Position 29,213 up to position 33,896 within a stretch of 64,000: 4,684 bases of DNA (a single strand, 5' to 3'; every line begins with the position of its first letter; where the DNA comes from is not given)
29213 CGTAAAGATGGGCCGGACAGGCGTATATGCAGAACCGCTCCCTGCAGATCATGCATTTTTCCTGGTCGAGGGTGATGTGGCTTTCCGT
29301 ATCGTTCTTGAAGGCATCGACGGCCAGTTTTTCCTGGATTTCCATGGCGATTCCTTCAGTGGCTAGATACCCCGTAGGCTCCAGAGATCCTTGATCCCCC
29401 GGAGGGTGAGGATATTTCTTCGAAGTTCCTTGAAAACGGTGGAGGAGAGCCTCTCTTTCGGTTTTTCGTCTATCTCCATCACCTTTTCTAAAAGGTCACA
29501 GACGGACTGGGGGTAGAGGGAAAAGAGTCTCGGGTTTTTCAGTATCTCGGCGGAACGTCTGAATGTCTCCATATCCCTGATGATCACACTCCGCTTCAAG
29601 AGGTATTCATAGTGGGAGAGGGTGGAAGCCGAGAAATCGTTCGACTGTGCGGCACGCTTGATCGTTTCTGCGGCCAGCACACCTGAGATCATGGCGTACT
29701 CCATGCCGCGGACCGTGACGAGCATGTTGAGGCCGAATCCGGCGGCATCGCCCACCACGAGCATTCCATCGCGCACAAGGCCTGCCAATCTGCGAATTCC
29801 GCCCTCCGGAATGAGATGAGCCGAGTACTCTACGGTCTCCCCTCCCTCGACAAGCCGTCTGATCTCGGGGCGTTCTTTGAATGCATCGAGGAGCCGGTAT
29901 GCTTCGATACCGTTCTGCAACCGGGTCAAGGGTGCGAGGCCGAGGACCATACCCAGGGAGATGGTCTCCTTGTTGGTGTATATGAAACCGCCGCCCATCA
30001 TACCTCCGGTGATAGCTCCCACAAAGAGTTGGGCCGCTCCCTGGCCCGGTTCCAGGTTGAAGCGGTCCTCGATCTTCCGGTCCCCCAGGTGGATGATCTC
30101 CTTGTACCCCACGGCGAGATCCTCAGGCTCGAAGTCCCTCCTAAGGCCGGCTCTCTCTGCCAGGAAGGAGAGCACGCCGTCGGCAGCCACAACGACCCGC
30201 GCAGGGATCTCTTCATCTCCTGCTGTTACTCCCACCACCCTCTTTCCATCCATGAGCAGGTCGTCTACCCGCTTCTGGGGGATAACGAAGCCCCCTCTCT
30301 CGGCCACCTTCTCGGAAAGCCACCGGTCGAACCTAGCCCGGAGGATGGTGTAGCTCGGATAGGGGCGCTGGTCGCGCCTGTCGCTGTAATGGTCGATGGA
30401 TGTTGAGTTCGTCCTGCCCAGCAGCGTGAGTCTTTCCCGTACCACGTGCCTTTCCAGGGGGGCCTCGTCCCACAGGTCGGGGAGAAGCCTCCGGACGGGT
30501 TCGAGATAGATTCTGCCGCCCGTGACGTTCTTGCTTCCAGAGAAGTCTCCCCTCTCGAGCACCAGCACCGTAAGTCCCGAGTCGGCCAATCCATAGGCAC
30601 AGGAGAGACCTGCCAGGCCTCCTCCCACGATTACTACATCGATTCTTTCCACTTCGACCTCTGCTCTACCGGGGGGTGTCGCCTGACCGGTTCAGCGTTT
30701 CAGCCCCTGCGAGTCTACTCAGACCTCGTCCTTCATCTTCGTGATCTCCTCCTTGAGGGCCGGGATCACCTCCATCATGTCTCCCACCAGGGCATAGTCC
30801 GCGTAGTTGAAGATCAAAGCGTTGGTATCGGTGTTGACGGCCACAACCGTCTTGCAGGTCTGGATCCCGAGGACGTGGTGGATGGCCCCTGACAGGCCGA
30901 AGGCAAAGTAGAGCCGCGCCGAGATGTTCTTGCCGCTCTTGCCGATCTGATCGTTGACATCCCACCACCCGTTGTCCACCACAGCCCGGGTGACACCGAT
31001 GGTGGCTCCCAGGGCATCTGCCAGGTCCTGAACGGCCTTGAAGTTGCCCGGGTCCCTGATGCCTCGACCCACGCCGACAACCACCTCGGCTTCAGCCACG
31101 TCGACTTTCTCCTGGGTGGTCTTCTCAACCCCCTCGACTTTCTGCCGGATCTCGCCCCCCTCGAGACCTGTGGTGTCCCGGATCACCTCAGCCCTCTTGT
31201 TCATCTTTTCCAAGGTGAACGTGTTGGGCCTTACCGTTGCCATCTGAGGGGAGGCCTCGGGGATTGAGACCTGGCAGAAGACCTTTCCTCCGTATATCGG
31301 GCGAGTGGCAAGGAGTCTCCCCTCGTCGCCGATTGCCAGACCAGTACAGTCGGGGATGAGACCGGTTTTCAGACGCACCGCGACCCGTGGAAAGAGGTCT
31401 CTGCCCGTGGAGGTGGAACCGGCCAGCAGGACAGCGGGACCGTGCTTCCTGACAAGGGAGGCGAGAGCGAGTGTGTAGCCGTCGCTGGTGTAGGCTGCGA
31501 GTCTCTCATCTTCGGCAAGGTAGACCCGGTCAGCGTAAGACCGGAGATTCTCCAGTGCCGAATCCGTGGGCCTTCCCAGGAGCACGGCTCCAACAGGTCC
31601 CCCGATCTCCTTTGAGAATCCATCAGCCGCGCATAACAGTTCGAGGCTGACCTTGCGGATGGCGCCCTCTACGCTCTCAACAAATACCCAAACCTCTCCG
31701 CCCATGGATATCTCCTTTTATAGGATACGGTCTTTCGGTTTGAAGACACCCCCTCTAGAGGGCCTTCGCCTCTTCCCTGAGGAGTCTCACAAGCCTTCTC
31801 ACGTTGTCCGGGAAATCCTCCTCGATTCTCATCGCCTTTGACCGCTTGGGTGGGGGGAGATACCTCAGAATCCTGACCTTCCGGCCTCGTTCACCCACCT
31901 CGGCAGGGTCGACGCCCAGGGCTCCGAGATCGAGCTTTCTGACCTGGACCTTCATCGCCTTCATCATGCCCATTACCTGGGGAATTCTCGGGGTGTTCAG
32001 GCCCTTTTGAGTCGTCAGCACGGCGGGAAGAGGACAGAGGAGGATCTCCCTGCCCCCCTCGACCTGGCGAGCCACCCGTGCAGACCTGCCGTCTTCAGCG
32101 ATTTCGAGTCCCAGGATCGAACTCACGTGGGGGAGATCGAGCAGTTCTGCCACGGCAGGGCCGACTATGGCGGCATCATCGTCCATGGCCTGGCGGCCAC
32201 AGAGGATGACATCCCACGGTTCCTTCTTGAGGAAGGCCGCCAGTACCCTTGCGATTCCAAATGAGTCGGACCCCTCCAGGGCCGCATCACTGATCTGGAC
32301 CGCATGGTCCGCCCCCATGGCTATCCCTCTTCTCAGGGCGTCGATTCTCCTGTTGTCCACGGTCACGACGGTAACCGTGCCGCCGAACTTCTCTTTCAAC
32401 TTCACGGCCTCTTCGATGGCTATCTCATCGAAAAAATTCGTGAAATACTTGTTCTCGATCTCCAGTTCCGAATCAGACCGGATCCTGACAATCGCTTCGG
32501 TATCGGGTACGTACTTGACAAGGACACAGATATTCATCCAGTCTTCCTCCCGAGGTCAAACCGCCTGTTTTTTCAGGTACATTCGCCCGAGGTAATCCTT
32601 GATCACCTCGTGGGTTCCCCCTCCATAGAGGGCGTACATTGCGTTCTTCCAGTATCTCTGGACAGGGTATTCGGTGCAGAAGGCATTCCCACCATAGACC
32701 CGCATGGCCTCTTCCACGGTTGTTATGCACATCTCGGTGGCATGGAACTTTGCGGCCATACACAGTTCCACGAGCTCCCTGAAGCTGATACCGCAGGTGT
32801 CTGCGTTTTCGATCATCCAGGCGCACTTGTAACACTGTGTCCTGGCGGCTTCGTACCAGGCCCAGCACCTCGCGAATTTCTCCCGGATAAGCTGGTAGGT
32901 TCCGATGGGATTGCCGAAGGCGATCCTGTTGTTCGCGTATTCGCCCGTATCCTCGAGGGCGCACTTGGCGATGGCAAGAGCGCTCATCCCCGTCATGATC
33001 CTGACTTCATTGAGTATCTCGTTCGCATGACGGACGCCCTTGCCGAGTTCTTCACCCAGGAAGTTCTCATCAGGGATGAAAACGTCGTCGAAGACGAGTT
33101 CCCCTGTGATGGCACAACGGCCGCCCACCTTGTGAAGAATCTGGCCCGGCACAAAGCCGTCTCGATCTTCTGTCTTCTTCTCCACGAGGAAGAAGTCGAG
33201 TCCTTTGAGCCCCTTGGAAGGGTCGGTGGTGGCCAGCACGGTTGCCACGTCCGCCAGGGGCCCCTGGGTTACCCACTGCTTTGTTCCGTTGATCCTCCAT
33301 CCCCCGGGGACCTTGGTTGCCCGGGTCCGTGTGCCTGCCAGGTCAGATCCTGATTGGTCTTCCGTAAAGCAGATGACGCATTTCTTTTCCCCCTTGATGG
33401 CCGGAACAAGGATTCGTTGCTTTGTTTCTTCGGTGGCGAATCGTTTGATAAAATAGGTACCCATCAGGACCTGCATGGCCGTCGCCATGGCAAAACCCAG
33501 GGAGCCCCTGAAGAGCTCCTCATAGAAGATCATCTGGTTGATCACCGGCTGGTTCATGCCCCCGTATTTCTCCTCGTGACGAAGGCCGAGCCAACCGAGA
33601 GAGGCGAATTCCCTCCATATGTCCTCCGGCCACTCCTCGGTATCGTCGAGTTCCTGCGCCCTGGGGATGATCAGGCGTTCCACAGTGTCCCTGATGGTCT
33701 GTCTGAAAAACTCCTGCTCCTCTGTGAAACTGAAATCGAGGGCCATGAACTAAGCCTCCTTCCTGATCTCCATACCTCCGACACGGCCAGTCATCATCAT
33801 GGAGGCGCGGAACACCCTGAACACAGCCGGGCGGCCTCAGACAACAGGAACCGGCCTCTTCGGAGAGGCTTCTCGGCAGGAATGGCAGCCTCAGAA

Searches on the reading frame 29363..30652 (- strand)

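Call 45: search_protein_families(library=pfam, proteins=[window:29363-30652:-], max_evalue=0.00001)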
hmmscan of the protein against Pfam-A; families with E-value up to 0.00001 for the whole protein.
window:29363-30652:- (429 aa): 11 families
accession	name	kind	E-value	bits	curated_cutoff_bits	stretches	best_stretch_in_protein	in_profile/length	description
PF01266.30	DAO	-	2e-15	57.6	27.9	1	5-52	1-50/353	FAD dependent oxidoreductase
PF00890.30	FAD_binding_2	-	4.9e-11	42.9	20.4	1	5-40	1-36/414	FAD binding domain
PF12831.13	FAD_oxidored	-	5.4e-11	42.9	27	1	5-162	1-150/416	FAD dependent oxidoreductase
PF01494.25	FAD_binding_3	-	1.5e-09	38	22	1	4-173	2-172/349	FAD binding domain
PF13450.12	NAD_binding_8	-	2.4e-08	34.6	21.9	1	8-39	1-32/68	NAD(P)-binding Rossmann-like domain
PF05834.18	Lycopene_cycl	-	4.8e-07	29.6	23.4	0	5-36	1-34/380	Lycopene cyclase protein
PF21162.3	ETFQO_UQ-bd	-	1e-06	29.6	27.7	1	214-280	29-95/96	ETF-QO, ubiquinone-binding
PF03486.20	HI0933_like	-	1.1e-06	28.8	50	1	5-162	2-166/244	HI0933-like protein Rossmann domain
PF07992.20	Pyr_redox_2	-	1.4e-06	28.4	26.1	0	5-39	2-31/291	Pyridine nucleotide-disulphide oxidoreductase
PF01946.23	Thi4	-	2.4e-06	27.4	26.2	1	4-49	18-64/235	Thi4 family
PF01134.28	GIDA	-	3.2e-06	26.9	22.1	0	5-32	1-28/391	Glucose inhibited division protein A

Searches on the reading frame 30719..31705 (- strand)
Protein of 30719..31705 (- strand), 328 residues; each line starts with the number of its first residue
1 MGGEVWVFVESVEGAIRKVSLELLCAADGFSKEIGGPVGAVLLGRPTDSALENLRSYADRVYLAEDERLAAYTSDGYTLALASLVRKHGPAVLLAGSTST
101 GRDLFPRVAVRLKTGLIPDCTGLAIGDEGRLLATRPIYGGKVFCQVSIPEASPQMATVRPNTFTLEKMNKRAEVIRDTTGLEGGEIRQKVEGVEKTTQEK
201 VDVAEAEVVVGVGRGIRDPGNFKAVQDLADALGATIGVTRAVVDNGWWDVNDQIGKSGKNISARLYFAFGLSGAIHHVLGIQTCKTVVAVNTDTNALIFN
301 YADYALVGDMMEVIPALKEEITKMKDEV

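Call 45: search_protein_families(library=pfam, proteins=[window:30719-31705:-], max_evalue=0.00001)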
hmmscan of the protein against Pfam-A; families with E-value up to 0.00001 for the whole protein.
window:30719-31705:- (328 aa): 2 families
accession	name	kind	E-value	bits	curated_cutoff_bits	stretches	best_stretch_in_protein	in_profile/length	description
PF01012.27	ETF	-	3.2e-43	148.1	26.7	1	5-174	1-173/181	Electron transfer flavoprotein domain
PF00766.25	ETF_alpha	-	3.6e-29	101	27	1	202-282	1-81/81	Electron transfer flavoprotein FAD-binding domain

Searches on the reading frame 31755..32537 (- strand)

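Call 6: search_protein_families(library=pfam, proteins=[window:31755-32537:-], max_evalue=0.00001)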
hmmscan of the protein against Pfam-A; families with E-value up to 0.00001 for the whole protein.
window:31755-32537:- (260 aa): 1 family
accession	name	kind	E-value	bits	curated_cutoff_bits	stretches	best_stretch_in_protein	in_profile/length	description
PF01012.27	ETF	-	6.1e-36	124.4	26.7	1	34-204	14-178/181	Electron transfer flavoprotein domain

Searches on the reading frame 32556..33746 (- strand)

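Call 6: search_protein_families(library=pfam, proteins=[window:32556-33746:-], max_evalue=0.00001)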
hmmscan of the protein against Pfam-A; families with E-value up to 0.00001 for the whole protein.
window:32556-33746:- (396 aa): 4 families
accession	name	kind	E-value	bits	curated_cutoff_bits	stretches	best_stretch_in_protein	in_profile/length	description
PF00441.29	Acyl-CoA_dh_1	-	2.7e-32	112.4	22.4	1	235-388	1-147/150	Acyl-CoA dehydrogenase, C-terminal domain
PF02771.21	Acyl-CoA_dh_N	-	2.6e-28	99.1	22.9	1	8-120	1-113/113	Acyl-CoA dehydrogenase, N-terminal domain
PF02770.24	Acyl-CoA_dh_M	-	1.3e-20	73.8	33.3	1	126-222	3-97/97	Acyl-CoA dehydrogenase, middle domain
PF08028.16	Acyl-CoA_dh_2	-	1.2e-14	55.1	22.7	1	251-370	2-124/134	Acyl-CoA dehydrogenase, C-terminal domain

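Call 10: search_protein_families(library=ncbifam, proteins=[window:32556-33746:-], max_evalue=0.00001)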
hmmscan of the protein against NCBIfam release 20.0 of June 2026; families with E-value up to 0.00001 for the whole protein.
window:32556-33746:- (396 aa): 22 families
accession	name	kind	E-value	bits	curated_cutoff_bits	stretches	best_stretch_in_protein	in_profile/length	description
NF042972.1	AcrlCoAredClosAcrC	equivalog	1.2e-69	234.8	640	1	3-388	1-374/378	acryloyl-CoA reductase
NF045552.1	GlutCoADH_Des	equivalog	1.8e-61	208.4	470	1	3-376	1-366/387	glutaryl-CoA dehydrogenase Acd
NF008997.0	PRK12341.1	equivalog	4e-54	184.1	537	1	3-393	1-379/382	acyl-CoA dehydrogenase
NF058590.1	AcCoDHFadEBacil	equivalog_domain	4.7e-53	180.6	600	1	6-393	20-413/586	acyl-CoA dehydrogenase FadE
NF043006.1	CyhCrbnylCoADH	equivalog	4.6e-52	177.3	650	1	8-379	5-364/380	cyclohexane-1-carbonyl-CoA dehydrogenase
NF042439.1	SulpropCoADesulf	equivalog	1.9e-45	155.3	600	1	17-392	3-372/379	3-sulfinopropanoyl-CoA desulfinase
NF053553.1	prodigi_MBC_PigA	equivalog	3.9e-43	148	500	1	3-388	1-377/381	prodigiosin MBC biosynthesis dehydrogenase PigA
NF002885.1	PRK03354.1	equivalog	7.9e-43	146.9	540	1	3-393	1-376/378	crotonobetainyl-CoA dehydrogenase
NF045652.1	ProlPCPDhRedW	equivalog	4e-39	134.5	650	1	17-322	10-313/376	L-prolyl-[peptidyl-carrier protein] dehydrogenase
TIGR03207.1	cyc_hxne_CoA_dh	equivalog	4.9e-35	120.9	575.35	1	10-388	4-369/372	cyclohexanecarboxyl-CoA dehydrogenase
NF052270.1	Staph_DH_FadE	equivalog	2.3e-30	105.6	600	1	10-389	24-392/400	acyl-CoA dehydrogenase FadE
TIGR03204.1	pimC_large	equivalog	3.5e-27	95.3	623.85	1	9-296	14-289/395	pimeloyl-CoA dehydrogenase large subunit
TIGR03203.1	pimD_small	equivalog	1.6e-21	76.9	652.7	1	4-368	1-354/378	pimeloyl-CoA dehydrogenase small subunit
NF007000.1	PRK09463.1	subfamily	2.2e-16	59.4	600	1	9-358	46-400/726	acyl-CoA dehydrogenase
NF009586.0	PRK13026.1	subfamily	4.6e-16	58.3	608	1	8-357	80-434/777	acyl-CoA dehydrogenase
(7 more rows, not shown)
